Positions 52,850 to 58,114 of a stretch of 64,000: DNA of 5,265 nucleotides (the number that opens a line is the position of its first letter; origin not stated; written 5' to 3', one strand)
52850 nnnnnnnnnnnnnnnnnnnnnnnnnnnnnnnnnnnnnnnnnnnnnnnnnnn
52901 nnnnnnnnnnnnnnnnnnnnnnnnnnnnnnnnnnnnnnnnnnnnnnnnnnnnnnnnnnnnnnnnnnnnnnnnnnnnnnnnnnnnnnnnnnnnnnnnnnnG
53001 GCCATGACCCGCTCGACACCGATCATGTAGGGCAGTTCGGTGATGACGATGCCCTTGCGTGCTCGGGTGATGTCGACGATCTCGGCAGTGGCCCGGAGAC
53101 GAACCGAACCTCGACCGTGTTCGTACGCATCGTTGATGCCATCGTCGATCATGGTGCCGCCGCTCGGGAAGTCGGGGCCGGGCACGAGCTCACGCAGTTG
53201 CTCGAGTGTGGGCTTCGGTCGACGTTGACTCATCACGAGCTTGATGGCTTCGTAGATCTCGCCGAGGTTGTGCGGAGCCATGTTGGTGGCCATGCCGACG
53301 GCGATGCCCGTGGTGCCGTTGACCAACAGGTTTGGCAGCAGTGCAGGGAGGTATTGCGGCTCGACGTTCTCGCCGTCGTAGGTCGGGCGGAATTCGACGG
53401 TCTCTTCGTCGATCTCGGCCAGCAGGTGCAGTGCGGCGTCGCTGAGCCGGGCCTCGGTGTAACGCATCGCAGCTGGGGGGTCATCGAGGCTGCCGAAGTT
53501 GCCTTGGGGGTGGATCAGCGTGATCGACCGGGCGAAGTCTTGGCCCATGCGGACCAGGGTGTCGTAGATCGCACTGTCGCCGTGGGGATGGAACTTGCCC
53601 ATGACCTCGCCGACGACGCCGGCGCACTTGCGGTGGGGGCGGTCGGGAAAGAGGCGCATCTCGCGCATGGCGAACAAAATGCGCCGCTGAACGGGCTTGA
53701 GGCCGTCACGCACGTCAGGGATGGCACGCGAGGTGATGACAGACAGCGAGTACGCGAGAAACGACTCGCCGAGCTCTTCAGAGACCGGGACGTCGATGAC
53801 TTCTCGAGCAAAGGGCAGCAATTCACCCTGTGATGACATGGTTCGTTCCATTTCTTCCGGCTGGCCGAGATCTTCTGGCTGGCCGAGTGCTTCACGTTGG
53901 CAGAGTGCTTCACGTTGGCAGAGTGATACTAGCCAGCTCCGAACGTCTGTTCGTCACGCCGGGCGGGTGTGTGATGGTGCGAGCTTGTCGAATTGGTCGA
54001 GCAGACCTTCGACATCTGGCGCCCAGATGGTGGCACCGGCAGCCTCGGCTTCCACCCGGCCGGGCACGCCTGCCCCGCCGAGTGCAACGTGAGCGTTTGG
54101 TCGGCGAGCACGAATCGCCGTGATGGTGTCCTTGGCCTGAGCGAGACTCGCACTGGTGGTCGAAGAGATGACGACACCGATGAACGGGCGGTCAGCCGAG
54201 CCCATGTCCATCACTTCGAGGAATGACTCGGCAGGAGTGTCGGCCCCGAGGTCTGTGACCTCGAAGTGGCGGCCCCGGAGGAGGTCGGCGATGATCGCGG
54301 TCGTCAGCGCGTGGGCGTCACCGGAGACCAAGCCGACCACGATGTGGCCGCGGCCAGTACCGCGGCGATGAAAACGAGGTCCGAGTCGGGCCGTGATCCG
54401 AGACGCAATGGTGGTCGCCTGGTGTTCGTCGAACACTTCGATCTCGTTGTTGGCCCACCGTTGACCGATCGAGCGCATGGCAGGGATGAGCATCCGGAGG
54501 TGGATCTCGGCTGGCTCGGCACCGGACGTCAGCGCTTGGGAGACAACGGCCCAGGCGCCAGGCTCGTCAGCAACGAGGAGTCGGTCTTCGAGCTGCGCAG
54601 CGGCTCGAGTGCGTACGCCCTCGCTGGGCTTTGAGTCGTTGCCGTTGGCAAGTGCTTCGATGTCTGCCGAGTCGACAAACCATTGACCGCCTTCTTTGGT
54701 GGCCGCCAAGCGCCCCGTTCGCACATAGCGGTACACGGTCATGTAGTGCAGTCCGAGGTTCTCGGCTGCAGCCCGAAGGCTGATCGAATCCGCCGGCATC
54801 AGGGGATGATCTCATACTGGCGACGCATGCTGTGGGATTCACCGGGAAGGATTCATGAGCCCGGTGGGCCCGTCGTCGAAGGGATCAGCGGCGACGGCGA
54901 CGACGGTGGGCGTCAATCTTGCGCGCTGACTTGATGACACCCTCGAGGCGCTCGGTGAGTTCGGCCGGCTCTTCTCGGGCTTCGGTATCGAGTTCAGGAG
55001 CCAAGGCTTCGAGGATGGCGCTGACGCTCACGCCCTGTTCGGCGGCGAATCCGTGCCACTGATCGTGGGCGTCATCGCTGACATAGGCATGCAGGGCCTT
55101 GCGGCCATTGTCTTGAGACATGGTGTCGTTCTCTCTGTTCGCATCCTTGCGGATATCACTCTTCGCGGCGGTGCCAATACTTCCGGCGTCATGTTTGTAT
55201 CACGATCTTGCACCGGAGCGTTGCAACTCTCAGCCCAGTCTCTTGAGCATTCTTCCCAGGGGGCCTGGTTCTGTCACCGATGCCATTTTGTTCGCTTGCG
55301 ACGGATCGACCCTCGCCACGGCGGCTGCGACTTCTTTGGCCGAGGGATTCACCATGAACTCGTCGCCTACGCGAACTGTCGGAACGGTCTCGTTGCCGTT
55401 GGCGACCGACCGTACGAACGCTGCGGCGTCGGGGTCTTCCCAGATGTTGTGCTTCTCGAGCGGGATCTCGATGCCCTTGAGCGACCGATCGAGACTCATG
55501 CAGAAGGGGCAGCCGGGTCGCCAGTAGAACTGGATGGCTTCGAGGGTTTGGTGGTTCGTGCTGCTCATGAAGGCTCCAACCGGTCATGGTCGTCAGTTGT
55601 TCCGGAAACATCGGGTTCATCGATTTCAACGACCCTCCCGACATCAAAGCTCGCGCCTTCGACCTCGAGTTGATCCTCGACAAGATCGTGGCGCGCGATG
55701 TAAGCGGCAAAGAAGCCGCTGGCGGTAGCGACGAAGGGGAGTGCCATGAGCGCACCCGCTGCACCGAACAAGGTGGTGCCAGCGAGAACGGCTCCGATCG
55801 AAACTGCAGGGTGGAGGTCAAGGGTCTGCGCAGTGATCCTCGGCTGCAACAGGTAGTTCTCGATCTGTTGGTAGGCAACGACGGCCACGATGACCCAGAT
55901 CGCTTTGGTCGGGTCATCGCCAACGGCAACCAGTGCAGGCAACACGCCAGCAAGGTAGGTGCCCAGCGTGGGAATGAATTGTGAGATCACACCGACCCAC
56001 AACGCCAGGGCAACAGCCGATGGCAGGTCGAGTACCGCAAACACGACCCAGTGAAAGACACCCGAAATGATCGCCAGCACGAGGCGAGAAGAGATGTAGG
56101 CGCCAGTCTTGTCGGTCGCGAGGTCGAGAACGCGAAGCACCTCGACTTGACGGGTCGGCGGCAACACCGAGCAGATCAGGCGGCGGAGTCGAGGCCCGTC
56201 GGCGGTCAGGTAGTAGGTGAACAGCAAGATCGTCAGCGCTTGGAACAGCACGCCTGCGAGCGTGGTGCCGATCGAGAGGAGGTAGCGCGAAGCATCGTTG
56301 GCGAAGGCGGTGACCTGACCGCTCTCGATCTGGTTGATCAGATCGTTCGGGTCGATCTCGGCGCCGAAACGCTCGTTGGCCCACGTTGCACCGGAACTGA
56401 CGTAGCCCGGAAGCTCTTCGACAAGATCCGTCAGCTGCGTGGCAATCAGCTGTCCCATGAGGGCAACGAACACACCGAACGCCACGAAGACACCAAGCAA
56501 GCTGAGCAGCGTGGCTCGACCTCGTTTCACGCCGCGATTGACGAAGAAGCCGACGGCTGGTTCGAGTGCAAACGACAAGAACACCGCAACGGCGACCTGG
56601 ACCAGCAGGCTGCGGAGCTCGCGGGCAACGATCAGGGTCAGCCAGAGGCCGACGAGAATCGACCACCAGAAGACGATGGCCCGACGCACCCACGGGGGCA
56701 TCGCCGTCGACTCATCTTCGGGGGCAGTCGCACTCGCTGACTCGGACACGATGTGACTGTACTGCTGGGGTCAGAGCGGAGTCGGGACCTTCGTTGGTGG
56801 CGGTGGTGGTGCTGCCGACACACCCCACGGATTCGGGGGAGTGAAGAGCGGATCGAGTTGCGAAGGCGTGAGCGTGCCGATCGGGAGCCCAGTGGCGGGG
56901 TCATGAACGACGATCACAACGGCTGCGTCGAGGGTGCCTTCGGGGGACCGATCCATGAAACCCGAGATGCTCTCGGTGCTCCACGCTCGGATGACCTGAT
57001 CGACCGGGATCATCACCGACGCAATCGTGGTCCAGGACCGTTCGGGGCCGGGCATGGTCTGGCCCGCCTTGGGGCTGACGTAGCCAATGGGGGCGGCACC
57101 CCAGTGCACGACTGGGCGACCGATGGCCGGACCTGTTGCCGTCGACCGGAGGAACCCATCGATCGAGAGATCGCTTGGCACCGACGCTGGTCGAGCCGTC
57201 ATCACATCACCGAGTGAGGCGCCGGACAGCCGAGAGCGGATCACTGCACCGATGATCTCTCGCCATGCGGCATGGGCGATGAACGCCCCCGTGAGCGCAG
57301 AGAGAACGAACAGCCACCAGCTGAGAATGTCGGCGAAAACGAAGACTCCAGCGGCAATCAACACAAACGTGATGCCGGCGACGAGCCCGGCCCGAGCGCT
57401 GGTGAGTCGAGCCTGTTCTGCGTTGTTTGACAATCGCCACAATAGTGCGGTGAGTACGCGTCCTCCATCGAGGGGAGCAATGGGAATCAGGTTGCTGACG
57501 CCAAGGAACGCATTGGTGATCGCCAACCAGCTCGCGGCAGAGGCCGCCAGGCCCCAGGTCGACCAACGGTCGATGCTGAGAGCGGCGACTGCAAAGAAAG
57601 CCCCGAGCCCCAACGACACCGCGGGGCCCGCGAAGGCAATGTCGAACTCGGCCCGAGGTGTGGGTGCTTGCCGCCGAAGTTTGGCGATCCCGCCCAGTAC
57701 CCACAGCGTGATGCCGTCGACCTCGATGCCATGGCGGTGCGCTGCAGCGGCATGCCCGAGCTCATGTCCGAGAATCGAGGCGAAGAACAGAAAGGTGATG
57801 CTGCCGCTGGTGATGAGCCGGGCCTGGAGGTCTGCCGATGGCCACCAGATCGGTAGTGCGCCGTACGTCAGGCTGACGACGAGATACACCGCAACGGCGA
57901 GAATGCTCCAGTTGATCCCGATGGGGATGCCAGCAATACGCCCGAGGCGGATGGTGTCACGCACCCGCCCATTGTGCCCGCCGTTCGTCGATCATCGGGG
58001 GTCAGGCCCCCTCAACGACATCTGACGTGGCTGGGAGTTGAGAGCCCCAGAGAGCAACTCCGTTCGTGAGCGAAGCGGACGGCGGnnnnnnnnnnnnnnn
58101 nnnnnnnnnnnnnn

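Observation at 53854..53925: Four head-to-tail 18-bp repeats fill the whole leader of the topoisomerase operon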

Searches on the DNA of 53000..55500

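Call 6: search_rna_families(source=window, start=53000, end=55500, threshold=evalue, max_evalue=10)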
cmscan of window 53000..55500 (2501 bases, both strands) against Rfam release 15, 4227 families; matches with E-value up to 10: 5.
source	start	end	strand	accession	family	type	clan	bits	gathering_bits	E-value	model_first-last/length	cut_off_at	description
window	54443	54537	-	RF02046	Sphinx_1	Gene; lncRNA;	-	19.7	34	1.2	1-100/100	no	Sphinx_ conserved region 1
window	53234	53288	+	RF03176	MIR7729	Gene; miRNA;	-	18.1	92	1.8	1-86/86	no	MIR7729 microRNA precursor family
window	53036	53098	+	RF01150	sR11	Gene; snRNA; snoRNA; CD-box;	-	17.1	39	4.5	1-57/57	no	Small nucleolar RNA sR11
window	53830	53875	+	RF01890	lincRNA-p21_2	Gene; lncRNA;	-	15.8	70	10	1-52/52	no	LincRNA-p21 conserved region 2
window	54514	54574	-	RF01119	sR32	Gene; snRNA; snoRNA; CD-box;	-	11.9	40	5.5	1-57/57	no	Small nucleolar RNA sR32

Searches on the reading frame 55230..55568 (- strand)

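Call 33: search_protein_families(library=pfam, proteins=[window:55230-55568:-])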
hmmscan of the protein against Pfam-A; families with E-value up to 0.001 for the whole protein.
window:55230-55568:- (112 aa): 1 family
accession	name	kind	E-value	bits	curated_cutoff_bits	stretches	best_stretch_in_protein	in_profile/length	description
PF00462.30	Glutaredoxin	-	8e-11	42.4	22.9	1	14-71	3-59/60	Glutaredoxin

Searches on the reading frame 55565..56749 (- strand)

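Call 4: search_protein_families(library=pfam, proteins=[window:55565-56749:-])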
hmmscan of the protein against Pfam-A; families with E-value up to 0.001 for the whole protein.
window:55565-56749:- (394 aa): 1 family
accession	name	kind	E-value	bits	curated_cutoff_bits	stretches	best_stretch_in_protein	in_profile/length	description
PF01594.21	AI-2E_transport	-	4.5e-61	207.3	34.3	1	29-350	2-326/327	AI-2E family transporter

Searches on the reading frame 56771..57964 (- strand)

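Call 4: search_protein_families(library=pfam, proteins=[window:56771-57964:-])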
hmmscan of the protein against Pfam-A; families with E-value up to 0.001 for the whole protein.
window:56771-57964:- (397 aa): 1 family
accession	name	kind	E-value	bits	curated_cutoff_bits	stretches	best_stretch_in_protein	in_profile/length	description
PF02163.28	Peptidase_M50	-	2.9e-21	76.3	27.2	2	57-128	3-100/221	Peptidase family M50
